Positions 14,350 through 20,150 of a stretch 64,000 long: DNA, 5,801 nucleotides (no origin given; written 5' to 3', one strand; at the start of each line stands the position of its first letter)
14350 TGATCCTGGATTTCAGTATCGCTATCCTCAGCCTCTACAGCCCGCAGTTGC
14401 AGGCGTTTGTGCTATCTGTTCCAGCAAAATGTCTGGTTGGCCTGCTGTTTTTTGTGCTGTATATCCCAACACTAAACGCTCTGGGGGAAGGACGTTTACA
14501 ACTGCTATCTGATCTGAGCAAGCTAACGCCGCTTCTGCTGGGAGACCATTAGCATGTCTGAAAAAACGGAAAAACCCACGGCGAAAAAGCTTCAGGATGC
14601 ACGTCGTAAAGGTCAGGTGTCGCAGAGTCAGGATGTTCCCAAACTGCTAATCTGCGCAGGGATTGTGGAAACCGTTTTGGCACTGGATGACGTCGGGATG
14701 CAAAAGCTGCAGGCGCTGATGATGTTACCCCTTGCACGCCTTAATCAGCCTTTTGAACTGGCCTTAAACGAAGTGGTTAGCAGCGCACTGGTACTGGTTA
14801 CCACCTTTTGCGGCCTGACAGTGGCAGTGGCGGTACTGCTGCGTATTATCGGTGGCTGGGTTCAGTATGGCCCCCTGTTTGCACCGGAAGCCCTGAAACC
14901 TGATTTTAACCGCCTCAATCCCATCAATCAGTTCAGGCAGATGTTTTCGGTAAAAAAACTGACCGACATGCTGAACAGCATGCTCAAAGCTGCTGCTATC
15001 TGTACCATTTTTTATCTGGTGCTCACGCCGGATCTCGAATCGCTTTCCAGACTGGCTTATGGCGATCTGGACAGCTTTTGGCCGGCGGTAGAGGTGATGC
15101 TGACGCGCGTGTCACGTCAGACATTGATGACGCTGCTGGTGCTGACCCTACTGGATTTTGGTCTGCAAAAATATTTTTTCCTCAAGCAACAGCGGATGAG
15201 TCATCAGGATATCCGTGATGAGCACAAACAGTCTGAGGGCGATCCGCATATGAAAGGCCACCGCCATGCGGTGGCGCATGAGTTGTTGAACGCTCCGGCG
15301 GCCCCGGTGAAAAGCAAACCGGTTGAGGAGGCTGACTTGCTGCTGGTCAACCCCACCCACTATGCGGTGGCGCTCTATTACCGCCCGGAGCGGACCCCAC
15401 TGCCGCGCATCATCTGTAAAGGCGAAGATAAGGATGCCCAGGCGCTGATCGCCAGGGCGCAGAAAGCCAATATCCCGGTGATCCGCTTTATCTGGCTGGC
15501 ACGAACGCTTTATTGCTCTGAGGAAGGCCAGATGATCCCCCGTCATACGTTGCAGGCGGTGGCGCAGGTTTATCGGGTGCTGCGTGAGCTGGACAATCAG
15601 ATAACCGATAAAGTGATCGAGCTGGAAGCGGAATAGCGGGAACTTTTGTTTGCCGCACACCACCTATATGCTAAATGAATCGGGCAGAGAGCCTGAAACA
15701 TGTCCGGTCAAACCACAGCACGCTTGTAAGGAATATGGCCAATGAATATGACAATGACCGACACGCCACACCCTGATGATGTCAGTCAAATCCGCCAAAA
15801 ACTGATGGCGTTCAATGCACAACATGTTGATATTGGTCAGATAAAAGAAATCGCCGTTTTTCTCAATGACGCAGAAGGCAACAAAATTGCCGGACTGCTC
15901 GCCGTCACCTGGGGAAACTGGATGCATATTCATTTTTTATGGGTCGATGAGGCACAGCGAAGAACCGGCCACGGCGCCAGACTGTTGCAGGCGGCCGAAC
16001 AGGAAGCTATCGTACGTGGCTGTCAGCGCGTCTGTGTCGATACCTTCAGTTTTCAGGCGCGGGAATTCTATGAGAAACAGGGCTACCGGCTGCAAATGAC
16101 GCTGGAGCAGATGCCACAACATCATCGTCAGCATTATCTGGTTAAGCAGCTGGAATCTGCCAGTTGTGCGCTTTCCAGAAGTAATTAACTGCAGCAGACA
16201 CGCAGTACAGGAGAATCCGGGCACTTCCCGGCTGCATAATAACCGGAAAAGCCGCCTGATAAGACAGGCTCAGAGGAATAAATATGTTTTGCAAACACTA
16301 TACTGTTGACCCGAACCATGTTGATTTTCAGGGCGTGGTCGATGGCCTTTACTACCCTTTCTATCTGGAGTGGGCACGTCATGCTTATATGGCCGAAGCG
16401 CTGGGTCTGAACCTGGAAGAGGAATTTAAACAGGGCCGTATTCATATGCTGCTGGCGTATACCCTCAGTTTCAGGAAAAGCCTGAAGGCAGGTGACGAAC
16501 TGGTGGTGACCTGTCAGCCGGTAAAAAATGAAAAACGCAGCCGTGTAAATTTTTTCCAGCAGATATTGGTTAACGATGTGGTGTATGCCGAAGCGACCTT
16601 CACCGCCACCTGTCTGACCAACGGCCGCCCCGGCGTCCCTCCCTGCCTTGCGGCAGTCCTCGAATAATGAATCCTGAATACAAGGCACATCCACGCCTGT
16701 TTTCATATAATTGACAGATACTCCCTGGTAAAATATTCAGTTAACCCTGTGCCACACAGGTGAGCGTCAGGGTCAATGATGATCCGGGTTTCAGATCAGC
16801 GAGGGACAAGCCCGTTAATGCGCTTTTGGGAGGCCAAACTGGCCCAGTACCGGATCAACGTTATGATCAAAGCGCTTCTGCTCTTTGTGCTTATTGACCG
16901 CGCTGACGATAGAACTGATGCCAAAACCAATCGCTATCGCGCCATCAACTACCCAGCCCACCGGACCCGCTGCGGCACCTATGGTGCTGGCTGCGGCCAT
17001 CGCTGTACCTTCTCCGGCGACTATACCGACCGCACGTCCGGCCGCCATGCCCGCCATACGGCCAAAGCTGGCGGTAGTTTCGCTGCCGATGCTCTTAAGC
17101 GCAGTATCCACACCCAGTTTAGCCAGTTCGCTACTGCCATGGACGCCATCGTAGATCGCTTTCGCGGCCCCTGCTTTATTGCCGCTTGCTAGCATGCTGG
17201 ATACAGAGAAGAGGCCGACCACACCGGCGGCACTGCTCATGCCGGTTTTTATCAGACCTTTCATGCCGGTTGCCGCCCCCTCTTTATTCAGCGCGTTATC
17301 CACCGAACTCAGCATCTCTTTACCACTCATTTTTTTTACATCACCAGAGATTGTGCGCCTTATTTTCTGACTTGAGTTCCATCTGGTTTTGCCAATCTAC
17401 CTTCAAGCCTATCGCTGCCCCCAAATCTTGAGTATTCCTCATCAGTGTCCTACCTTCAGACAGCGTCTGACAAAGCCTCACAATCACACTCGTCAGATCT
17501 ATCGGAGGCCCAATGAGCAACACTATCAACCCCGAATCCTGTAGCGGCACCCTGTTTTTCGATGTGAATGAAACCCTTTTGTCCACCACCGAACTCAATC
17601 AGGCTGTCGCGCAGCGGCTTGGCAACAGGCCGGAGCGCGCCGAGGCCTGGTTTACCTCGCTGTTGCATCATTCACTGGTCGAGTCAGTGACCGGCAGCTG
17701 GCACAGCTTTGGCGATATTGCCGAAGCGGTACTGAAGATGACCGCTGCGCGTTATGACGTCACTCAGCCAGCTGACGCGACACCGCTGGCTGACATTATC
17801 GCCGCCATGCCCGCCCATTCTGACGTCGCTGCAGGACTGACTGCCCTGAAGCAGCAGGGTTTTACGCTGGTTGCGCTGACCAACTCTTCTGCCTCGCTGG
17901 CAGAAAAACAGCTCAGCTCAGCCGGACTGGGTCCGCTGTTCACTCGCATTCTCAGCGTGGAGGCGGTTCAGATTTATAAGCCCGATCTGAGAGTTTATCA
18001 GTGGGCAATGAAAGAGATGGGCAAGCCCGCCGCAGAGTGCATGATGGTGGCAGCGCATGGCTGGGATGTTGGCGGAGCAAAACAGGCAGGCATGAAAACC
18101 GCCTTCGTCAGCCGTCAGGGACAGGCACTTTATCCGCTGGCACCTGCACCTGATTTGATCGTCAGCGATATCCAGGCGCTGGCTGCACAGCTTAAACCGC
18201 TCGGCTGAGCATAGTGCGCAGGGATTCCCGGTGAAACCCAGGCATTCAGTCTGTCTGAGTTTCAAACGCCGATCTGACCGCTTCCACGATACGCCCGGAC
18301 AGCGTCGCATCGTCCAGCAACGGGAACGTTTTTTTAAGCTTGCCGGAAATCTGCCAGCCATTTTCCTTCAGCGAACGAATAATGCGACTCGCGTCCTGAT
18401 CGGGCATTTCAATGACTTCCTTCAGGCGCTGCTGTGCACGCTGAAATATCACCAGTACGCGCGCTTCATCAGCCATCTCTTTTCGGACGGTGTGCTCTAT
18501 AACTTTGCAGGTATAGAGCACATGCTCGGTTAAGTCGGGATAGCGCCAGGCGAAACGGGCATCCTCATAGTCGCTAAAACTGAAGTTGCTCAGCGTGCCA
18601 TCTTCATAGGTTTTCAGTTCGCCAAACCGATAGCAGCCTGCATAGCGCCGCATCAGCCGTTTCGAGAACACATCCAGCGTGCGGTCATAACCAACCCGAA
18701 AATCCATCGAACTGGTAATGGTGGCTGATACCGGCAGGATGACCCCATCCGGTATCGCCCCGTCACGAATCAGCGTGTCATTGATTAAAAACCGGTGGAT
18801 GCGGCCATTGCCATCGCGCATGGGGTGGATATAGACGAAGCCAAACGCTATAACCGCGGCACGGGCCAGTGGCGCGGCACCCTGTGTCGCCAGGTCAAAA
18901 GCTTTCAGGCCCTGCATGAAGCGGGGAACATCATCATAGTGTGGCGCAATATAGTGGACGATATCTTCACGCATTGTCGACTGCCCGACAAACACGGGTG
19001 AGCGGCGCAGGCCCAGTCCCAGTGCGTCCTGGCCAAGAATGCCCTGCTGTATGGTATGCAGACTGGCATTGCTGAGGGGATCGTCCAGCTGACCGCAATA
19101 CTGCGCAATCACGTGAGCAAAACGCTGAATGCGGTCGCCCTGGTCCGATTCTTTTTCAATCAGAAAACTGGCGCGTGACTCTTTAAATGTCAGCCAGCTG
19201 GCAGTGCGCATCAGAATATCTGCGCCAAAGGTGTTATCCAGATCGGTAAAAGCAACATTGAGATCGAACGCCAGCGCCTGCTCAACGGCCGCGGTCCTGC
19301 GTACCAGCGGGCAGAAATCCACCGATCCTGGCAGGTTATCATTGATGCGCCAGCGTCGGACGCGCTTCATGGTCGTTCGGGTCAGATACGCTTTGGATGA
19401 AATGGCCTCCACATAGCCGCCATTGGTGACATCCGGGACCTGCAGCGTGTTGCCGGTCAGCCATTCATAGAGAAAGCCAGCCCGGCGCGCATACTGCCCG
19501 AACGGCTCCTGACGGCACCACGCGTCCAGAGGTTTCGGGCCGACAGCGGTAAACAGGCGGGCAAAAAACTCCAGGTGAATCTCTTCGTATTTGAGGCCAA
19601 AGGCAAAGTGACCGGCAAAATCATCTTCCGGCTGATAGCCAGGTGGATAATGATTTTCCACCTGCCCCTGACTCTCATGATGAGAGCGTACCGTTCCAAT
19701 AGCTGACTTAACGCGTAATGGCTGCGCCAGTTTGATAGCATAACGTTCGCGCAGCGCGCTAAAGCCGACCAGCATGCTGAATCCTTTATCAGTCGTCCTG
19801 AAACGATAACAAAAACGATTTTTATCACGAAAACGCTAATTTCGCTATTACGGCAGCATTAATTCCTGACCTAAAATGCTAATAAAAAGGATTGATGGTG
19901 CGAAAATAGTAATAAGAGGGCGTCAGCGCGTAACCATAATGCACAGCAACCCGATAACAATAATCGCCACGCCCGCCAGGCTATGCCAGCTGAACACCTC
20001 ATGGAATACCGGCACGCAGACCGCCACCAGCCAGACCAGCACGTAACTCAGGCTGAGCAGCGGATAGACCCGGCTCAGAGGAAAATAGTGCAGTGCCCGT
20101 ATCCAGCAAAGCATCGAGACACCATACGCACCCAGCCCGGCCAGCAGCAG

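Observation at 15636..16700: hrp-box-like promoter immediately after hrcU, in front of a GNAT acetyltransferase + hotdog thioesterase pair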

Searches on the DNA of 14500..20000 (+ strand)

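Call 76: search_dna_similar(query=window:14500-20000:+, collection=plasmids, mode=near, max_rows=15)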
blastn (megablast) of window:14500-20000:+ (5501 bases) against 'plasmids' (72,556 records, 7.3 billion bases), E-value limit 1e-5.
Records with a match: 35; places in all: 35; records where one place covers at least 80% of the query: 0.
Best place of each record, by identity: 90-95% 12; 80-90% 19; 60-80% 4.
By first word of the organism name: Pantoea 35.
By predicted mobility (MOB-suite, as given by PLSDB): non-mobilizable 25; mobilizable 9; conjugative 1.
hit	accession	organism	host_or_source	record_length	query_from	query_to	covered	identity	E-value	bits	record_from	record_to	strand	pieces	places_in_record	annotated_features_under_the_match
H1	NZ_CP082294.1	Pantoea alfalfae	Medicago,single cell,alfalfa seeds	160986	2851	5501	48%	91.8%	0e+0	3690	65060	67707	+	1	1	Fic family protein | haloacid dehalogenase type II | arnF: 4-amino-4-deoxy-L-arabinose-phosphoundecaprenol flippase subunit ArnF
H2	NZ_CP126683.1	Pantoea agglomerans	mixed culture,Flour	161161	2851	5501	48%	91.8%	0e+0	3690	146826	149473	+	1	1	Fic family protein | haloacid dehalogenase type II | arnF: 4-amino-4-deoxy-L-arabinose-phosphoundecaprenol flippase subunit ArnF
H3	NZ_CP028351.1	Pantoea vagans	Homo sapiens,blood sample,blood,blood ...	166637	2851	5501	48%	91.5%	0e+0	3648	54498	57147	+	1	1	Fic family protein | haloacid dehalogenase type II | arnF: 4-amino-4-deoxy-L-arabinose-phosphoundecaprenol flippase subunit ArnF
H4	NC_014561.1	Pantoea vagans C9-1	-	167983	2851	5501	48%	91.1%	0e+0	3587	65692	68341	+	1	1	Fic family protein | haloacid dehalogenase type II | arnF: 4-amino-4-deoxy-L-arabinose-phosphoundecaprenol flippase subunit ArnF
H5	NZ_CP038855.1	Pantoea vagans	eucalyptus,bacteria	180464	2917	5501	47%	91.6%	0e+0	3572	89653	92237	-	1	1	Fic family protein | haloacid dehalogenase type II | arnF: 4-amino-4-deoxy-L-arabinose-phosphoundecaprenol flippase subunit ArnF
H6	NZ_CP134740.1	Pantoea agglomerans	cell culture,Water from creek adjacent ...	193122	2918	5501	47%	89.5%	0e+0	3269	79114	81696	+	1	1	Fic family protein | haloacid dehalogenase type II | arnF: 4-amino-4-deoxy-L-arabinose-phosphoundecaprenol flippase subunit ArnF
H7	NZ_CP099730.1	Pantoea agglomerans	cell culture,Rotten Potato Tubers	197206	2918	5501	47%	89.5%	0e+0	3264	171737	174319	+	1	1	Fic family protein | haloacid dehalogenase type II | arnF: 4-amino-4-deoxy-L-arabinose-phosphoundecaprenol flippase subunit ArnF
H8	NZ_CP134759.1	Pantoea agglomerans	Allium cepa,cell culture,bulb ...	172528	3031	5501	45%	90.4%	0e+0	3243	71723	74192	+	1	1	Fic family protein | haloacid dehalogenase type II | arnF: 4-amino-4-deoxy-L-arabinose-phosphoundecaprenol flippase subunit ArnF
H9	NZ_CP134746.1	Pantoea agglomerans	Allium cepa,cell culture,leaf ...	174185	3031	5501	45%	90.3%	0e+0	3232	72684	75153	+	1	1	Fic family protein | haloacid dehalogenase type II | arnF: 4-amino-4-deoxy-L-arabinose-phosphoundecaprenol flippase subunit ArnF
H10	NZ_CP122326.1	Pantoea agglomerans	Beta vulgaris,whole organism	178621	3031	5501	45%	90.2%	0e+0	3221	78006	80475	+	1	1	Fic family protein | haloacid dehalogenase type II | arnF: 4-amino-4-deoxy-L-arabinose-phosphoundecaprenol flippase subunit ArnF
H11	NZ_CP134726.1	Pantoea agglomerans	Allium cepa,cell culture,bulb ...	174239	3031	5501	45%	90.2%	0e+0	3221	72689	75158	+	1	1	Fic family protein | haloacid dehalogenase type II | arnF: 4-amino-4-deoxy-L-arabinose-phosphoundecaprenol flippase subunit ArnF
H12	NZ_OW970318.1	Pantoea agglomerans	Olive knot caused by Pseudomonas ...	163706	3031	5501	45%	90.2%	0e+0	3216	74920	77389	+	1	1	Fic family protein | haloacid dehalogenase type II | arnF: 4-amino-4-deoxy-L-arabinose-phosphoundecaprenol flippase subunit ArnF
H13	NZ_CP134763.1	Pantoea agglomerans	Allium cepa,cell culture,bulb ...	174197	3032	5501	45%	90.2%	0e+0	3219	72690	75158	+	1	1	Fic family protein | haloacid dehalogenase type II | arnF: 4-amino-4-deoxy-L-arabinose-phosphoundecaprenol flippase subunit ArnF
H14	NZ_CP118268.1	Pantoea sp. Lij88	cell culture,soil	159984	3004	5501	45%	87.5%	0e+0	2883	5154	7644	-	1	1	Fic family protein | haloacid dehalogenase type II | arnF: 4-amino-4-deoxy-L-arabinose-phosphoundecaprenol flippase subunit ArnF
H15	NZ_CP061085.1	Pantoea sp. MT58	cell culture,groundwater from well ...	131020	2910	5492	47%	84.0%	0e+0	2466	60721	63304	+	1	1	Fic family protein | haloacid dehalogenase type II | arnF: 4-amino-4-deoxy-L-arabinose-phosphoundecaprenol flippase subunit ArnF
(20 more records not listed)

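Call 77: get_annotated_region(hit=H4, flank=5000)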
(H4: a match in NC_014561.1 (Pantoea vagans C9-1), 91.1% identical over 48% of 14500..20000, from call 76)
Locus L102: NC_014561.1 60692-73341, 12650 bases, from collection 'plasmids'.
description: Pantoea vagans C9-1 plasmid pPag1, complete sequence
organism: Pantoea vagans C9-1 (NCBI taxid 712898)
taxonomy: Bacteria; Pseudomonadota; Gammaproteobacteria; Enterobacterales; Erwiniaceae; Pantoea; Pantoea vagans; Pantoea vagans C9-1
host: -; source: -; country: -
typing (MOB-suite, as given by PLSDB): mobilizable; replicon rep_cluster_807
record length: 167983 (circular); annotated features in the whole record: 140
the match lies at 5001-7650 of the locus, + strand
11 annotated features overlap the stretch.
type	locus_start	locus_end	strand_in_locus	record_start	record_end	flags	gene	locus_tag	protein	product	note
CDS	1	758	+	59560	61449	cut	-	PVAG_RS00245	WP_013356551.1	sigma-54-dependent Fis family transcriptional regulator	-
CDS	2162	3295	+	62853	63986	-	-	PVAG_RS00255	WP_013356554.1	glutathione-independent formaldehyde dehydrogenase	-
CDS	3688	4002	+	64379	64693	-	-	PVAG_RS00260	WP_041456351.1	hypothetical protein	-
CDS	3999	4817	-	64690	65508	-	-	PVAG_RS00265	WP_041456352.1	DUF4225 domain-containing protein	-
CDS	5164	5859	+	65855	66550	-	-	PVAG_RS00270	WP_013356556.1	haloacid dehalogenase type II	GO:0006805 - xenobiotic metabolic process [Evidence IEA]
CDS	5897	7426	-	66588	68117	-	-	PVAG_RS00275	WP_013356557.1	Fic family protein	-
CDS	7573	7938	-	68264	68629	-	arnF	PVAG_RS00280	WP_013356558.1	4-amino-4-deoxy-L-arabinose-phosphoundecaprenol flippase subunit ArnF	-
CDS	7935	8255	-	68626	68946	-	arnE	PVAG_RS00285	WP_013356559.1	4-amino-4-deoxy-L-arabinose-phosphoundecaprenol flippase subunit ArnE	-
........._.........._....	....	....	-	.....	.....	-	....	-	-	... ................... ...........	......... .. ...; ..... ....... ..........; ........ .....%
CDS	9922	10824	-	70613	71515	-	arnD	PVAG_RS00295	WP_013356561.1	4-deoxy-4-formamido-L-arabinose- phosphoundecaprenol deformylase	-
CDS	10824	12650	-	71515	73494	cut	arnA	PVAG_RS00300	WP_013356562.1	bifunctional UDP-4-amino-4-deoxy-L-arabinose formyltransferase/UDP-glucuronic acid oxidase ArnA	GO:0009058 - biosynthetic process [Evidence IEA]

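Call 87: search_dna_similar(query=window:15500-16800:+, collection=plasmids, mode=distant, max_rows=25)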
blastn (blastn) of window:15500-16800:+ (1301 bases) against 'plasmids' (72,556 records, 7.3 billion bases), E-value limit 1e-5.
Records with a match: 104; places in all: 104; records where one place covers at least 80% of the query: 1.
Best place of each record, by identity: 90-95% 1; 80-90% 2; 60-80% 101.
By first word of the organism name: Klebsiella 53; Pantoea 33; Enterobacter 9; Erwinia 2; Duffyella 2; Escherichia 2; Serratia 1; Rouxiella 1; Chimaeribacter 1.
By predicted mobility (MOB-suite, as given by PLSDB): conjugative 60; non-mobilizable 43; mobilizable 1.
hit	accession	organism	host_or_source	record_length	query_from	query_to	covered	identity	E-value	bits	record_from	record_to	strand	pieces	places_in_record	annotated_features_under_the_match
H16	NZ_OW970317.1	Pantoea agglomerans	Olive knot caused by Pseudomonas ...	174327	1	1237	95%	90.9%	0e+0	1717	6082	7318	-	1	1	GNAT family N-acetyltransferase | acyl-CoA thioesterase | sctU: type III secretion system export apparatus subunit SctU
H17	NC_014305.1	Erwinia billingiae Eb661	-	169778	504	1213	55%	83.5%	0e+0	759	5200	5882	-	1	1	acyl-CoA thioesterase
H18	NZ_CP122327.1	Pantoea agglomerans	Beta vulgaris,whole organism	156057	3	689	53%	73.9%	3e-110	407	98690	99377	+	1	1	GNAT family N-acetyltransferase | sctU: type III secretion system export apparatus subunit SctU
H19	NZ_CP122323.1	Pantoea agglomerans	Gypsophila paniculata,whole organism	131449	3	689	53%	73.9%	3e-110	407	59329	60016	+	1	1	GNAT family N-acetyltransferase | sctU: type III secretion system export apparatus subunit SctU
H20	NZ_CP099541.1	Pantoea stewartii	Oryza sativa,cell culture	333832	4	661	51%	69.2%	2e-68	268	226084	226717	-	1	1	GNAT family N-acetyltransferase | sctU: type III secretion system export apparatus subunit SctU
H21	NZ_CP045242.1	Pantoea sp. JZ29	Euphorbia granulata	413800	4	661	51%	69.0%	7e-67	263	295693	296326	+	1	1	GNAT family N-acetyltransferase | sctU: type III secretion system export apparatus subunit SctU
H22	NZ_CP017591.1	Pantoea stewartii subsp. stewartii DC283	Zea mays,Strain was received from ...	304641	4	661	51%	68.9%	9e-66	260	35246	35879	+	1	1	GNAT family N-acetyltransferase | sctU: type III secretion system export apparatus subunit SctU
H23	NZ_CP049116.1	Pantoea stewartii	Dracaena sanderiana,cell ...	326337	4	661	43%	73.4%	7e-67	338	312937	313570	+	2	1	GNAT family N-acetyltransferase | sctU: type III secretion system export apparatus subunit SctU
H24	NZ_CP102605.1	Pantoea sp. SOD02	cell culture,urban freshwater stream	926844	781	1131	27%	73.8%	8e-54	219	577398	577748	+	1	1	thioesterase family protein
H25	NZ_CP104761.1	Pantoea piersonii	Homo sapiens,Cell culture,Unstimulated ...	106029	785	1141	27%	70.2%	6e-36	160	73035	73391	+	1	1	acyl-CoA thioesterase | hypothetical protein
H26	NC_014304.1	Erwinia billingiae Eb661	-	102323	785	1126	26%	71.4%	4e-39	170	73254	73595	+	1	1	acyl-CoA thioesterase | hypothetical protein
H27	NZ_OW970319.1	Pantoea agglomerans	Olive knot caused by Pseudomonas ...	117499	785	1126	26%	71.1%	1e-37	166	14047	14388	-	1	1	acyl-CoA thioesterase | hypothetical protein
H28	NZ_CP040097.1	Pantoea sp. SO10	whole organism,soil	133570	785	1126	26%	70.8%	2e-36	161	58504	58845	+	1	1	thioesterase family protein | hypothetical protein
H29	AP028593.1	Serratia marcescens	-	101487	785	1126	26%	70.8%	2e-36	161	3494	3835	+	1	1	hypothetical protein (x2)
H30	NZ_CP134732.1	Pantoea agglomerans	cell culture,stem [BTO:0001300],Rubus ...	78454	785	1131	27%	69.4%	1e-31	146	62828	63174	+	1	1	thioesterase family protein | hypothetical protein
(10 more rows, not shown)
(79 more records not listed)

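Call 88: get_annotated_region(hit=H17, flank=6000)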
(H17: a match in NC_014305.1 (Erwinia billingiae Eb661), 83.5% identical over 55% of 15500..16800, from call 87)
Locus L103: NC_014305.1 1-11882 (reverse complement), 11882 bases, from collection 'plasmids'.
description: Erwinia billingiae Eb661 plasmid pEB170, complete sequence
organism: Erwinia billingiae Eb661 (NCBI taxid 634500)
taxonomy: Bacteria; Pseudomonadota; Gammaproteobacteria; Enterobacterales; Erwiniaceae; Erwinia; Erwinia billingiae; Erwinia billingiae Eb661
host: -; source: -; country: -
typing (MOB-suite, as given by PLSDB): conjugative; replicon rep_cluster_828; relaxase MOBF; mating-pair formation MPF_F
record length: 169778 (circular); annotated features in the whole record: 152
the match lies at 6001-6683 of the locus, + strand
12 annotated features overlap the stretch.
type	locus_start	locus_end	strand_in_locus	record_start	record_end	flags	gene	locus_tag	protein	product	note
CDS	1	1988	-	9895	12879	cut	-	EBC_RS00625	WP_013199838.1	Tn3 family transposase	-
CDS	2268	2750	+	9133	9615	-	-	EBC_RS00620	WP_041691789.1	DUF2778 domain-containing protein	-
CDS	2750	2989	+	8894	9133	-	-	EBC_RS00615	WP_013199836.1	hypothetical protein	-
CDS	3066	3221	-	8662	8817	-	-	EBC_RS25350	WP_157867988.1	hypothetical protein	-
CDS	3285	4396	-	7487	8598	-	-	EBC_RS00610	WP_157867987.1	IS3 family transposase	-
CDS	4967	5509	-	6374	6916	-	-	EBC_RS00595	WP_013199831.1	GNAT family N-acetyltransferase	-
CDS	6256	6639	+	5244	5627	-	-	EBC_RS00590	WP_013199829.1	acyl-CoA thioesterase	-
CDS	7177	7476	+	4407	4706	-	-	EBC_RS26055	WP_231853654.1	HNH endonuclease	-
CDS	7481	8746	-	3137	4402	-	-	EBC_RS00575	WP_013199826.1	DUF1173 family protein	-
CDS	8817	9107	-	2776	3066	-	-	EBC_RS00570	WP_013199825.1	DUF1493 family protein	-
CDS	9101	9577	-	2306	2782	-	-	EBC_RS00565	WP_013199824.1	STM2901 family protein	-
CDS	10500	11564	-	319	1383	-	-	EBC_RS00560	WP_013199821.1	hypothetical protein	-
